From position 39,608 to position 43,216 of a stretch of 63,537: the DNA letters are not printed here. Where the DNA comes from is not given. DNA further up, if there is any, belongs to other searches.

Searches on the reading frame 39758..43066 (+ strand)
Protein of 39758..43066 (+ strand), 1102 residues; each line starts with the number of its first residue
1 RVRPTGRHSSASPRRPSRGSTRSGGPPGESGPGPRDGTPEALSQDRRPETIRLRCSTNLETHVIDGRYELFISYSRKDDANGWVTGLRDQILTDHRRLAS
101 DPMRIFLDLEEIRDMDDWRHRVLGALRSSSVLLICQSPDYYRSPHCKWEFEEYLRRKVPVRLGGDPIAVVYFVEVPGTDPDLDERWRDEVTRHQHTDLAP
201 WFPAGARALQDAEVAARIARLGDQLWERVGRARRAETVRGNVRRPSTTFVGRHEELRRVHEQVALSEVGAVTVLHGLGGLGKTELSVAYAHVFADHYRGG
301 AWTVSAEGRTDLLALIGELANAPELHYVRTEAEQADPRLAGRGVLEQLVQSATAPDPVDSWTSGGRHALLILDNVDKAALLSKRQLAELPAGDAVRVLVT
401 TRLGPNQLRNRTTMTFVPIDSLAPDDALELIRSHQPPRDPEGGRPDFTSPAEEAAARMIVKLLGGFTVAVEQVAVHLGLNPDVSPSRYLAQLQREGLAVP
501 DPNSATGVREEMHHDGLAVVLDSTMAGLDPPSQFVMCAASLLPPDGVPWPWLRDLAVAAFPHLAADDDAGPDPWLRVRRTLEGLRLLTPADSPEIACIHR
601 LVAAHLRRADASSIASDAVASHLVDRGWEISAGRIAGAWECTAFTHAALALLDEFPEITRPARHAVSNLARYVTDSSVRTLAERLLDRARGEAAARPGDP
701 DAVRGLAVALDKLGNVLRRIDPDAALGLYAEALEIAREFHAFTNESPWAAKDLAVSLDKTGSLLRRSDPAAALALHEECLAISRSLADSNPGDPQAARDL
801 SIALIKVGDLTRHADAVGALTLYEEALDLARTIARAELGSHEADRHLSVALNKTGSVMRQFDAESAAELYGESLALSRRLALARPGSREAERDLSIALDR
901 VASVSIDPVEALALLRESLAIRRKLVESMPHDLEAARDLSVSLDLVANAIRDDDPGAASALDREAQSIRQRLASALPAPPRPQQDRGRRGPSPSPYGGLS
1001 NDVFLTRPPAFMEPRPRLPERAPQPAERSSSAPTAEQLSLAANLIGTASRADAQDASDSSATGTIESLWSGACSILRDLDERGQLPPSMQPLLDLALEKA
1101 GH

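Call 83: search_protein_families(library=pfam, proteins=[window:39758-43066:+], max_evalue=0.001)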
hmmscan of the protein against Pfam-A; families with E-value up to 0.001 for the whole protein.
window:39758-43066:+ (1102 aa): 4 families
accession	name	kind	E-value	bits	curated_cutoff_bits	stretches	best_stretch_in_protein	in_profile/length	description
PF13676.11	TIR_2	-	2.4e-10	41.4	28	1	71-163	2-92/122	TIR domain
PF13374.12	TPR_10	-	6.7e-08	32.8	27.5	0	910-926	20-36/42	Tetratricopeptide repeat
PF13424.12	TPR_12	-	7.6e-08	32.9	30.1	0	704-738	42-77/77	Tetratricopeptide repeat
PF00931.28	NB-ARC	-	4.7e-05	23.2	23.5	1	255-474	4-202/248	NB-ARC domain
